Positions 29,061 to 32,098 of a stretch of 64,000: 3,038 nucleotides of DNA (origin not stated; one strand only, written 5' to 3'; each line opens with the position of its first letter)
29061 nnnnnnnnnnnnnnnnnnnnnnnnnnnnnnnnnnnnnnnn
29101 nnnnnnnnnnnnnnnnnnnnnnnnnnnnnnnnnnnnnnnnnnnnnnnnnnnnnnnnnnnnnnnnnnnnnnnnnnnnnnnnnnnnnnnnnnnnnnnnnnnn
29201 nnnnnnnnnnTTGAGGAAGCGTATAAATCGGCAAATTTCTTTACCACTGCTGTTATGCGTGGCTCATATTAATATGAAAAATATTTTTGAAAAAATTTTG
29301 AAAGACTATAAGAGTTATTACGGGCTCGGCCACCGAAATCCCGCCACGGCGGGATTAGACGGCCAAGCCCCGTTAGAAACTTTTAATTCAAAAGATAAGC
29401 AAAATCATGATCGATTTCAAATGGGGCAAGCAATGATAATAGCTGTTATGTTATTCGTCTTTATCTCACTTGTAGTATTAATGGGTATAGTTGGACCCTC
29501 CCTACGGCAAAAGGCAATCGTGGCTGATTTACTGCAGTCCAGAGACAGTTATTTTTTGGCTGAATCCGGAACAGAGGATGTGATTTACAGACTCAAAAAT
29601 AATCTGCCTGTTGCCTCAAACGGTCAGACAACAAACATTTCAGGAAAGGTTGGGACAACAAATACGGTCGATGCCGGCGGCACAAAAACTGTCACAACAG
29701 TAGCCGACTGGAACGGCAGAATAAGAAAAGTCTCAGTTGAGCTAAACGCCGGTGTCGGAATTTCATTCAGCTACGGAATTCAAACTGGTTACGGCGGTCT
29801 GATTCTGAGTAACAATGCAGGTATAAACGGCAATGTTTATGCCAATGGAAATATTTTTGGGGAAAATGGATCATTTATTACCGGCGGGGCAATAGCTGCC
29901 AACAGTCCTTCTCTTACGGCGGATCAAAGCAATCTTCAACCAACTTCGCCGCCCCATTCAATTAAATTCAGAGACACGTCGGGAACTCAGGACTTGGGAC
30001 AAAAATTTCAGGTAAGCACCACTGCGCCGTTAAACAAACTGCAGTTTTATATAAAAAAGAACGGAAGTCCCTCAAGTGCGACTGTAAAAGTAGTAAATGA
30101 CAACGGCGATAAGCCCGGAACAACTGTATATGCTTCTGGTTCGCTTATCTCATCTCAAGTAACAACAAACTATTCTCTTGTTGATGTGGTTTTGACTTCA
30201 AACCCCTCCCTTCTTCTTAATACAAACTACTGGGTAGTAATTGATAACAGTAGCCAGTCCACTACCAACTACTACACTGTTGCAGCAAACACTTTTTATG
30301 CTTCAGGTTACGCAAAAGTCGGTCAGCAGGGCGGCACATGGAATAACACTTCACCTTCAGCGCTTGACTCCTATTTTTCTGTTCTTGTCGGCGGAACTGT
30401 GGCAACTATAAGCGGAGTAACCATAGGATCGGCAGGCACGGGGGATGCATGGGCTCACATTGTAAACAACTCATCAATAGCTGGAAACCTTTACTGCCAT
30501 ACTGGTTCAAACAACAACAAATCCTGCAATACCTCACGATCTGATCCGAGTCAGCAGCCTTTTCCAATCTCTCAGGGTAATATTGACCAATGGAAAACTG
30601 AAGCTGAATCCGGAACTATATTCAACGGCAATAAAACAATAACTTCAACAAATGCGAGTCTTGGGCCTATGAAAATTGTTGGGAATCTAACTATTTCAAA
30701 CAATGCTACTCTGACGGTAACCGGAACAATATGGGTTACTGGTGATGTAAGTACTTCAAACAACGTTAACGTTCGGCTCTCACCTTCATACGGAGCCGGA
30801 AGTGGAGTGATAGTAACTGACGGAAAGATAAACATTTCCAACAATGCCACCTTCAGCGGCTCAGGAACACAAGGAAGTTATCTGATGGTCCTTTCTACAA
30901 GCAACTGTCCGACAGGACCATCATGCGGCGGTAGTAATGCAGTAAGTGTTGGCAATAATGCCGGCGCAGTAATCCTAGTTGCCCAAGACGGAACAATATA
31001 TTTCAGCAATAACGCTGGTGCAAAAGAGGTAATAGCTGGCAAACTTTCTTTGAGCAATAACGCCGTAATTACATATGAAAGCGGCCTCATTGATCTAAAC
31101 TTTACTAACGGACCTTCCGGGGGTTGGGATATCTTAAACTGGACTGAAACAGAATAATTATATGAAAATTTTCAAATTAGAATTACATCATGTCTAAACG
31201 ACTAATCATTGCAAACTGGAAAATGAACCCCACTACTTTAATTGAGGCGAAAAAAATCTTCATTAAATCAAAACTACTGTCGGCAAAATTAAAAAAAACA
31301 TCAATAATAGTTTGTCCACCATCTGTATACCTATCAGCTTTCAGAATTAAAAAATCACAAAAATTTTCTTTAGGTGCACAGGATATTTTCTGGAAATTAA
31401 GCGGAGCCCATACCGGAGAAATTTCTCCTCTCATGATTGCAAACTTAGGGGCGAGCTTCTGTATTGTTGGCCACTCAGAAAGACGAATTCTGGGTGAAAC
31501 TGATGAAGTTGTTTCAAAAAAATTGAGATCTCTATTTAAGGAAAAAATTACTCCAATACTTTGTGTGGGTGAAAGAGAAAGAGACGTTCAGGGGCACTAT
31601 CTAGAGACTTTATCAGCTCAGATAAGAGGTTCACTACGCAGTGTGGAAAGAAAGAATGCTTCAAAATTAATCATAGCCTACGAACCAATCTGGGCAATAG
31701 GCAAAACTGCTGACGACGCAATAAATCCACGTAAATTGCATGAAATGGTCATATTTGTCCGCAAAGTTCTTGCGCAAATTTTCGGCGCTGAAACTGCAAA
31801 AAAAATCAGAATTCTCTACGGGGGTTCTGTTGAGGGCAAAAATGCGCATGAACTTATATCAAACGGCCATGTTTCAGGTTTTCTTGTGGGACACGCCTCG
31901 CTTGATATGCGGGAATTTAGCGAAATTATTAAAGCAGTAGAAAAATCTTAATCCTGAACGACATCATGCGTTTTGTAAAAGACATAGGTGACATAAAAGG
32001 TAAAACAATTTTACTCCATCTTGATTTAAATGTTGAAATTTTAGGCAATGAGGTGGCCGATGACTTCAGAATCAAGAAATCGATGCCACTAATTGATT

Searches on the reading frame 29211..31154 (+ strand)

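Call 11: search_protein_families(library=pfam, proteins=[window:29211-31154:+], max_evalue=0.01)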
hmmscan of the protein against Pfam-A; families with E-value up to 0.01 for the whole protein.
window:29211-31154:+ (648 aa): 0 families

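Call 16: search_protein_families(library=ncbifam, proteins=[window:29211-31154:+], max_evalue=0.01)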
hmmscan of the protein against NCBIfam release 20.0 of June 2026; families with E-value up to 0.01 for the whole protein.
window:29211-31154:+ (648 aa): 0 families

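Call 59: search_protein_families(library=pfam, proteins=[window:29274-31154:+], max_evalue=1)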
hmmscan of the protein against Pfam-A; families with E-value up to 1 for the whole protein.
window:29274-31154:+ (627 aa): 1 family
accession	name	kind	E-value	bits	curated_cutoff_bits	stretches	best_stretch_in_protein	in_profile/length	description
PF14341.11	PilX_N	-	0.13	12.7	25.5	0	53-100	4-50/51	PilX N-terminal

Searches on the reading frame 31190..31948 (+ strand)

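Call 11: search_protein_families(library=pfam, proteins=[window:31190-31948:+], max_evalue=0.01)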
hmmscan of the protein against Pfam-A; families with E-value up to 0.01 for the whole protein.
window:31190-31948:+ (253 aa): 1 family
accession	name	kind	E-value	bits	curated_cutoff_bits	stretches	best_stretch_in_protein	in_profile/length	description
PF00121.24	TIM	-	1.8e-72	244.2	20.1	1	5-249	2-244/245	Triosephosphate isomerase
